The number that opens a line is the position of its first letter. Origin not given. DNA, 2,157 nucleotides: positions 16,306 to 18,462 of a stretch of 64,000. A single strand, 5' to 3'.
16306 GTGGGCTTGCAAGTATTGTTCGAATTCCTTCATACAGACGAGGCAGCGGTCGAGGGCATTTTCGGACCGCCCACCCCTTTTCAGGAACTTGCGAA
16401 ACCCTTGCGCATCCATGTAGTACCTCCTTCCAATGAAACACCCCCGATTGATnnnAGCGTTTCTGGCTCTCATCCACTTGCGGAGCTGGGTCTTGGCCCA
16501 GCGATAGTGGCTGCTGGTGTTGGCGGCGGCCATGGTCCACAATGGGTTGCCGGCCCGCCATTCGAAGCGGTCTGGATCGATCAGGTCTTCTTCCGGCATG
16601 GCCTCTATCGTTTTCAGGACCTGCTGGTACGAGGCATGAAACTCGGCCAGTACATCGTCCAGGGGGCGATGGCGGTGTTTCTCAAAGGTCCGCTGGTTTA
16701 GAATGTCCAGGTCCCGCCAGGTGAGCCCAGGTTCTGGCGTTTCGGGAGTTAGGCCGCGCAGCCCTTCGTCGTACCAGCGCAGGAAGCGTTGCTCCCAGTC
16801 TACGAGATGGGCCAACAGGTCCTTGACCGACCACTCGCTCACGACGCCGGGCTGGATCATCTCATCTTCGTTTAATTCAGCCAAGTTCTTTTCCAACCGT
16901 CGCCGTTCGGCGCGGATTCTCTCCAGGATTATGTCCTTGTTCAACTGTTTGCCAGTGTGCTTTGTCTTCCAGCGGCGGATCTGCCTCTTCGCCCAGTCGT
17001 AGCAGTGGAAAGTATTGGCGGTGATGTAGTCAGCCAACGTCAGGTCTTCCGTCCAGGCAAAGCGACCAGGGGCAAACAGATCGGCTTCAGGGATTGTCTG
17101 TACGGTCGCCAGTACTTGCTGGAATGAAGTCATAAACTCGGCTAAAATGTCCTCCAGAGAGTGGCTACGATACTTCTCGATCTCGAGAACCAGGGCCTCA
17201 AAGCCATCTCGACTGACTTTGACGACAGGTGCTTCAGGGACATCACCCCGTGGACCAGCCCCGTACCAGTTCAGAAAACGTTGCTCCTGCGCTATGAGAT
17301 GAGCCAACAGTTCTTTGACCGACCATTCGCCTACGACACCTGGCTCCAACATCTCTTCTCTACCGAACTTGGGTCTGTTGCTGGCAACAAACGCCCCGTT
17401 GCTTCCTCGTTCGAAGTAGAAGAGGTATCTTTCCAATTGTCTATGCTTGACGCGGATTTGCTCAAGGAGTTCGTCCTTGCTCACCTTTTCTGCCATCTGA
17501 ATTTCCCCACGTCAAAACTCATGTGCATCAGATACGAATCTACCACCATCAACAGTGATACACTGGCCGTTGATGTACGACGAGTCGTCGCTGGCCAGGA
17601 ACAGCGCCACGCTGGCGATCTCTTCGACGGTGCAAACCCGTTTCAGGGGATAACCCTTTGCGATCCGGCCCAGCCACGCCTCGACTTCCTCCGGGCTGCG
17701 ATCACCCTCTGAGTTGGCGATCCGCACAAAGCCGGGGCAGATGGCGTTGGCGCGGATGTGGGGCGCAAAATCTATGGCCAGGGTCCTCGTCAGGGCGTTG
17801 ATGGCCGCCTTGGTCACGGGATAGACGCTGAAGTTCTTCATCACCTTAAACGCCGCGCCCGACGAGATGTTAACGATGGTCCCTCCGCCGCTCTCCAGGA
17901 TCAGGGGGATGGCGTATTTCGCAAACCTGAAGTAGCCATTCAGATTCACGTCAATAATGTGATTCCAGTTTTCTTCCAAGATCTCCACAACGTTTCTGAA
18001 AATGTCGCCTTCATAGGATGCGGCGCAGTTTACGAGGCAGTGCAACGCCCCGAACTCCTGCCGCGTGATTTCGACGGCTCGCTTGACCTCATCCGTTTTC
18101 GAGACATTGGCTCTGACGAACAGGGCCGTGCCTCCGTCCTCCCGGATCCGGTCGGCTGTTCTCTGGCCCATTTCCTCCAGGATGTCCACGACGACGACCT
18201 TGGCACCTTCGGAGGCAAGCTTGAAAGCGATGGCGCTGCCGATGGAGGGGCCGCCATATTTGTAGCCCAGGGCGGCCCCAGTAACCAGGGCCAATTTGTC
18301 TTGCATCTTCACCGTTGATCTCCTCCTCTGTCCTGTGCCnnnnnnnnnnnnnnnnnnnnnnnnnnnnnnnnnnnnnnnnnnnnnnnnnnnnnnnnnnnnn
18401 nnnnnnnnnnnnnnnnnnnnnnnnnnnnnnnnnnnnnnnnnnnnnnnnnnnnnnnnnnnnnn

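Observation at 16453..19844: Three ClbS/DfsB domains in 3.4 kb, including a rare tandem-domain protein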

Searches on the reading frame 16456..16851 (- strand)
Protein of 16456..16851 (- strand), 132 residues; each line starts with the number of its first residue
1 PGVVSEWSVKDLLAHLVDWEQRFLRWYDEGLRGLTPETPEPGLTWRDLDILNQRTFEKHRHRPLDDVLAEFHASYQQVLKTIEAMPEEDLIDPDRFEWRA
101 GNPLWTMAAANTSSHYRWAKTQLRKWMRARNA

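Call 73: search_solved_structures(query=window:16456-16851:-, max_evalue=0.01, show_alignments=5)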
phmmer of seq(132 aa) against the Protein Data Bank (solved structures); distinct sequences matched with E-value up to 0.01: 7.
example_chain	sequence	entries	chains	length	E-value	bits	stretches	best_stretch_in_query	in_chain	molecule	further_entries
5cof_A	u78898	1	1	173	8.9e-12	48.9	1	5-131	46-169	Uncharacterized protein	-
6anr_A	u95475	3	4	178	4.6e-09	40.2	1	8-127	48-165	Colibactin self-protection protein ClbS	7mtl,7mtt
4n6c_A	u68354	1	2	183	1.1e-08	39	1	11-128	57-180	uncharacterized protein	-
5cog_A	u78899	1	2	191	2.2e-08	38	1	11-128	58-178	IRC4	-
5civ_A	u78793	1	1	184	2.3e-07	34.6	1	10-129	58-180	Sibling bacteriocin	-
5cqv_A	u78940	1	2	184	5.1e-07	33.5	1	11-128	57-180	Uncharacterized protein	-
5com_A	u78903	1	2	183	1.8e-06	31.8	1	11-128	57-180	Putative conjugative transposon protein Tn1549-like, CTn5-Orf2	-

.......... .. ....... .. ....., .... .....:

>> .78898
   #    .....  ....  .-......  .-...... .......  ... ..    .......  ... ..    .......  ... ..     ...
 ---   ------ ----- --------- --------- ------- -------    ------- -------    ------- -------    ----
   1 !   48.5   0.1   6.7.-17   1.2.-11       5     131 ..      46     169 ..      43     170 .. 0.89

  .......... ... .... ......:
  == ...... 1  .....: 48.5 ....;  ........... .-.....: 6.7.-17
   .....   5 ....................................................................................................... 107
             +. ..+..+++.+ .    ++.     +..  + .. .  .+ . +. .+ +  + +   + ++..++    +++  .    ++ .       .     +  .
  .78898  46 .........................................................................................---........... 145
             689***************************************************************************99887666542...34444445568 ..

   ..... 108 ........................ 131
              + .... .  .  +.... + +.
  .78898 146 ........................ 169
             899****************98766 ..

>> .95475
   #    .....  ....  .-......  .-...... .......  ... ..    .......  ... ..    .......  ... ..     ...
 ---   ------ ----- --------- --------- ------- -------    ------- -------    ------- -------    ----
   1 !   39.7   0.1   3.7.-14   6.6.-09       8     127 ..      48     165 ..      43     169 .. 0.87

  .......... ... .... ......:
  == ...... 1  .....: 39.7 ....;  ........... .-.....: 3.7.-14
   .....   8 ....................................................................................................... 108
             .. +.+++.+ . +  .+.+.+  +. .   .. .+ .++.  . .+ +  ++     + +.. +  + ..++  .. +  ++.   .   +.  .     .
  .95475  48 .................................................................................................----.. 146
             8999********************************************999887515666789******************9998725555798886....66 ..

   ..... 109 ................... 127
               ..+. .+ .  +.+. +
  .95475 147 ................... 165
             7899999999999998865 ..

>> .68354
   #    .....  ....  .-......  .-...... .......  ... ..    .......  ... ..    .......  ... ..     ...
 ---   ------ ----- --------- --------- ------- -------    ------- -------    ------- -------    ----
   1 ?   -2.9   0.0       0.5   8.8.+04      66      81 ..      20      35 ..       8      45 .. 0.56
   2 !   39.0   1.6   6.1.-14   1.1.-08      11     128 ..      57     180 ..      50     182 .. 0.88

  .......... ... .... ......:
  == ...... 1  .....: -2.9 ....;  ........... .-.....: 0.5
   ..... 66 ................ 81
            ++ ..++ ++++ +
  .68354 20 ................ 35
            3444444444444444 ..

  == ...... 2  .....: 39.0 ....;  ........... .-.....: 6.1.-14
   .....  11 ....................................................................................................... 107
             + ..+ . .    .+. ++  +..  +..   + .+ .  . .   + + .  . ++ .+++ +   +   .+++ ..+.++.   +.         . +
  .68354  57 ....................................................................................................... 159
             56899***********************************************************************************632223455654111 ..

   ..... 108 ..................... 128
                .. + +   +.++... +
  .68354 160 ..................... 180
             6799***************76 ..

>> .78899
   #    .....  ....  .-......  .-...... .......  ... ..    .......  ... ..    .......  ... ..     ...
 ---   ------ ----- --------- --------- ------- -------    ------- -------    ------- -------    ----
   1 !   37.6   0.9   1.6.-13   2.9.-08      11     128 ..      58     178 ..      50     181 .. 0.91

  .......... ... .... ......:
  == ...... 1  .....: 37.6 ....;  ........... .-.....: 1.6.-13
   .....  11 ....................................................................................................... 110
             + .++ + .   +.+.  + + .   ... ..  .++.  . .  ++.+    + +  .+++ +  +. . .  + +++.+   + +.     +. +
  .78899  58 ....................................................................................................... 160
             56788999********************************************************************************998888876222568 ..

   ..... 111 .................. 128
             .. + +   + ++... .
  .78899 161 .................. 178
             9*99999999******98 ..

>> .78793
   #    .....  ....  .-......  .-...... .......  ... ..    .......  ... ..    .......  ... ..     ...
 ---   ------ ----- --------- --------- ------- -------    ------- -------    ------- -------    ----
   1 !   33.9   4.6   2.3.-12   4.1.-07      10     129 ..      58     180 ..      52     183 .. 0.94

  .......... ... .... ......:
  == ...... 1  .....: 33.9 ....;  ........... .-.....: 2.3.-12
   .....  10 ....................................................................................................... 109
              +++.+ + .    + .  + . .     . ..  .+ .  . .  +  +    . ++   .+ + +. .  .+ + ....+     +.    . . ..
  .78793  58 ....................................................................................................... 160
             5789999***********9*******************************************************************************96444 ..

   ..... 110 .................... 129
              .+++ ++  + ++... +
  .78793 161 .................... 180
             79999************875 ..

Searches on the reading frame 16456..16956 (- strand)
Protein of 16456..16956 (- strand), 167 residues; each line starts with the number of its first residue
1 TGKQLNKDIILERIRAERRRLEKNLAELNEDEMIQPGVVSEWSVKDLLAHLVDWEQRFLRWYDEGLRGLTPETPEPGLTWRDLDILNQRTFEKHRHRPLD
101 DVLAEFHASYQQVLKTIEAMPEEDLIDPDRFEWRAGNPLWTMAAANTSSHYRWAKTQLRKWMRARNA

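Call 19: search_protein_families(library=pfam, proteins=[window:16456-16956:-], max_evalue=0.01)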
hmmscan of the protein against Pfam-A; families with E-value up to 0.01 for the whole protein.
seq(167 aa): 5 families
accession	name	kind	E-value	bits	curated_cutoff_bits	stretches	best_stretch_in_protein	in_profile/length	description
PF08020.16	DUF1706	-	2.1e-38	132.3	24.2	1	6-163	6-166/166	Protein of unknown function (DUF1706)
PF11716.13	MDMPI_N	-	1.1e-10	42.8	24.2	1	15-126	2-109/140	Mycothiol maleylpyruvate isomerase N-terminal domain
PF12867.12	DinB_2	-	1.2e-10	42.4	24.8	1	14-135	2-103/128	DinB superfamily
PF04978.18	MST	-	6.7e-07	30.3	27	1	14-132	6-114/149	Mycothiol-S-transferase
PF05163.17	DinB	-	5.8e-06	26.8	23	1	10-76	8-74/165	DinB family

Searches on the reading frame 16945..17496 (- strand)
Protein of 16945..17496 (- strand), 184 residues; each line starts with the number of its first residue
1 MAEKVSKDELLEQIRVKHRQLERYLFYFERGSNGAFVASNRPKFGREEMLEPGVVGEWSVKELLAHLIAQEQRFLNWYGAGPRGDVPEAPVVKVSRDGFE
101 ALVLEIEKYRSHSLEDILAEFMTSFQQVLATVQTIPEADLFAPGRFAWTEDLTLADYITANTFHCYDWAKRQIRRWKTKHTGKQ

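Call 18: search_solved_structures(query=window:16945-17496:-, max_evalue=1, show_alignments=4)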
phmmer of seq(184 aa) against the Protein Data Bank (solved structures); distinct sequences matched with E-value up to 1: 4.
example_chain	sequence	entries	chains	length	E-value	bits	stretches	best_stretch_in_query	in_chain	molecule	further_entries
5cof_A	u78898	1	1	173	0.069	16.2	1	56-178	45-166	Uncharacterized protein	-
4n6c_A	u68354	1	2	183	0.074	16.1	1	106-177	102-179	uncharacterized protein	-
5civ_A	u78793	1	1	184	0.22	14.6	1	108-180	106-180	Sibling bacteriocin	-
5com_A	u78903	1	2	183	0.4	13.7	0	107-177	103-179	Putative conjugative transposon protein Tn1549-like, CTn5-Orf2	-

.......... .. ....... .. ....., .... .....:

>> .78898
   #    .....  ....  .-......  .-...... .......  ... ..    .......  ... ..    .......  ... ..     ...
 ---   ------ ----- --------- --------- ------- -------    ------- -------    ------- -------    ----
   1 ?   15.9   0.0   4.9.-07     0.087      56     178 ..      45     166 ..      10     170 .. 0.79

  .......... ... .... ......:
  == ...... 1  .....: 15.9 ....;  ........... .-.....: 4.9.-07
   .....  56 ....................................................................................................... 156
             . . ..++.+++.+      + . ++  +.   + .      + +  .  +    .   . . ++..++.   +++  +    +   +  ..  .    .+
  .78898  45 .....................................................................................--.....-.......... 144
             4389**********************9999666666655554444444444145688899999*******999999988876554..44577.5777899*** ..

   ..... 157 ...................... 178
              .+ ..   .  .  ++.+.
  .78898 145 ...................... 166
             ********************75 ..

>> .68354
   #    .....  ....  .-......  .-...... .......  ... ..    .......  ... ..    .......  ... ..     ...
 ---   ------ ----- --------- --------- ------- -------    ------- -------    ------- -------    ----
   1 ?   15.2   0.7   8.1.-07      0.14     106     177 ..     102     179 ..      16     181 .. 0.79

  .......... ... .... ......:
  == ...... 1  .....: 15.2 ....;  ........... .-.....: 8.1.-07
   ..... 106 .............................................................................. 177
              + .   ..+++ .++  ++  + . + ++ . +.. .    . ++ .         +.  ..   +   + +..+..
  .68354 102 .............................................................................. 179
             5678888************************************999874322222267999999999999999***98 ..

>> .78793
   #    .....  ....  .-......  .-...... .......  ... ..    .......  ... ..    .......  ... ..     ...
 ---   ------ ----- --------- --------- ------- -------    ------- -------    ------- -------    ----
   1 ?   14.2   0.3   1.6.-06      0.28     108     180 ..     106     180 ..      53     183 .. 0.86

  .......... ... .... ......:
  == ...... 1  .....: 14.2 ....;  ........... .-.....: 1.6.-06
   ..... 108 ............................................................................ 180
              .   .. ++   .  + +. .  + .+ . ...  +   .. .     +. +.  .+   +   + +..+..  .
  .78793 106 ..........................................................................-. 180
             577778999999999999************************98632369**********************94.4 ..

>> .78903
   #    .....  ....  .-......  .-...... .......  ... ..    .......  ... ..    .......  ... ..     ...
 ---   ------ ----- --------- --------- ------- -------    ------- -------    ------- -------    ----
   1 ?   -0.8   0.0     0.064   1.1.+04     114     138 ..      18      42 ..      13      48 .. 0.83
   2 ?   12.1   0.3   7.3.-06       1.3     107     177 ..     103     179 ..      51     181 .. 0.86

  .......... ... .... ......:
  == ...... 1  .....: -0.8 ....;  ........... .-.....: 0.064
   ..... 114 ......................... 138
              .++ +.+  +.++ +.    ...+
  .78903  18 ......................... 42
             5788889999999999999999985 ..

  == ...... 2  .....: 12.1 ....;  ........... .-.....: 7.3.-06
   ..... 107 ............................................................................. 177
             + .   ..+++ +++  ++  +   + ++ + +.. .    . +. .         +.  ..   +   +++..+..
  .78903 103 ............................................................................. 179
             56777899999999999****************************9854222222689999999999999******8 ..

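Call 19: search_protein_families(library=pfam, proteins=[window:16957-17496:-], max_evalue=0.01)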
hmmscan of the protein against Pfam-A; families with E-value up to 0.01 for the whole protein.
seq(180 aa): 3 families
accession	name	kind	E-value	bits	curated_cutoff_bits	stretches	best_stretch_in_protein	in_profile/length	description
PF08020.16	DUF1706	-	3.7e-23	82.7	24.2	1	1-177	1-165/166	Protein of unknown function (DUF1706)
PF12867.12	DinB_2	-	3.3e-10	40.9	24.8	1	47-165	19-121/128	DinB superfamily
PF11716.13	MDMPI_N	-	3.2e-05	25.1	24.2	1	55-144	26-112/140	Mycothiol maleylpyruvate isomerase N-terminal domain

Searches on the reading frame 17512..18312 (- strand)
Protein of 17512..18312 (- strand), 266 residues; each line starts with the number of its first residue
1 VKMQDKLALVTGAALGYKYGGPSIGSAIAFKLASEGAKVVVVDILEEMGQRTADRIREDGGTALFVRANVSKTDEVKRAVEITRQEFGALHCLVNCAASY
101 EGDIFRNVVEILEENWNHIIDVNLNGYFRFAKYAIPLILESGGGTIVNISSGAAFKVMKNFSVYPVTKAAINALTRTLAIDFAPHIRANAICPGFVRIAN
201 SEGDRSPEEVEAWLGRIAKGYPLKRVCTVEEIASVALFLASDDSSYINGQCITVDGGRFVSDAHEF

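Call 3: search_protein_families(library=pfam, proteins=[window:17512-18312:-], max_evalue=0.01)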
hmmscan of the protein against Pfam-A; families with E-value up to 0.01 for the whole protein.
window:17512-18312:- (266 aa): 4 families
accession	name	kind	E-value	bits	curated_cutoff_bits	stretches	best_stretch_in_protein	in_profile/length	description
PF13561.12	adh_short_C2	-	2.4e-62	211.1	27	1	23-257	7-234/236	Enoyl-(Acyl carrier protein) reductase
PF00106.31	adh_short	-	8e-45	153.2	26.6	1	6-200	1-186/195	short chain dehydrogenase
PF23441.1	SDR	-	1.1e-07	32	27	1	127-260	126-257/258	SDR-like rossmann domain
PF08659.16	KR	-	2.6e-05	24.7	22.6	1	23-176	11-161/180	KR domain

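Call 4: search_protein_families(library=ncbifam, proteins=[window:17512-18312:-], max_evalue=0.01)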
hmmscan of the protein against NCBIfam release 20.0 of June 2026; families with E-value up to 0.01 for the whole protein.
window:17512-18312:- (266 aa): 229 families (the best 25 are shown)
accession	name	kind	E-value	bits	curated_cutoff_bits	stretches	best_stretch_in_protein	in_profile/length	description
NF005559.1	PRK07231.1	subfamily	1.2e-64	218.2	215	1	3-260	2-249/249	glucose 1-dehydrogenase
NF004791.0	PRK06138.1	equivalog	2.3e-59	200.7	312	1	1-259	1-250/252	SDR family oxidoreductase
NF004818.0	PRK06172.1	equivalog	1.4e-56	191.7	336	1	1-258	3-250/253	SDR family oxidoreductase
NF005469.0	PRK07063.1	equivalog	4.5e-56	190.2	306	1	2-259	4-255/260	SDR family oxidoreductase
NF004198.0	PRK05653.1-3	equivalog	3.3e-55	187.2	296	1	3-260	5-248/248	3-oxoacyl-ACP reductase FabG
NF005853.0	PRK07774.1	equivalog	3.5e-54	183.9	303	1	2-259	3-247/250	SDR family oxidoreductase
NF005007.0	PRK06398.1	equivalog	1.6e-53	181.6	341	1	2-258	4-245/259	aldose dehydrogenase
NF052558.1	MBtsdlDhBudC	equivalog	8e-50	169.7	270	1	4-262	2-245/250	meso-2,3-butanediol dehydrogenase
NF009466.0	PRK12826.1-2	subfamily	1.7e-47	162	222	1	5-260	3-246/248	3-oxoacyl-ACP reductase FabG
NF006080.0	PRK08226.1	equivalog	2e-47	161.8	356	1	2-259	3-254/263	SDR family oxidoreductase UcpA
NF053702.1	TrHdxCHCADhChcB1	equivalog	3.1e-47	161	400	1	2-258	1-240/250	trans-4-hydroxycyclohexanecarboxylate dehydrogenase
NF006121.0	PRK08265.1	subfamily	4.3e-47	160.8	294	1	2-257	4-244/263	short chain dehydrogenase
NF005446.0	PRK07035.1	equivalog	5.4e-47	160.2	373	1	3-258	9-253/255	SDR family oxidoreductase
NF005681.0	PRK07478.1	subfamily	1.3e-46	159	267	1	2-260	3-251/254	SDR family oxidoreductase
NF006693.0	PRK09242.1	equivalog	3.9e-46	157.3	328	1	2-258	7-253/258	SDR family oxidoreductase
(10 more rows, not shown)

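Call 72: search_protein_families(library=padloc, proteins=[window:17512-18312:-], max_evalue=0.001)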
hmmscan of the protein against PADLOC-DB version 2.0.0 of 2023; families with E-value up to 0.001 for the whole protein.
window:17512-18312:- (266 aa): 0 families
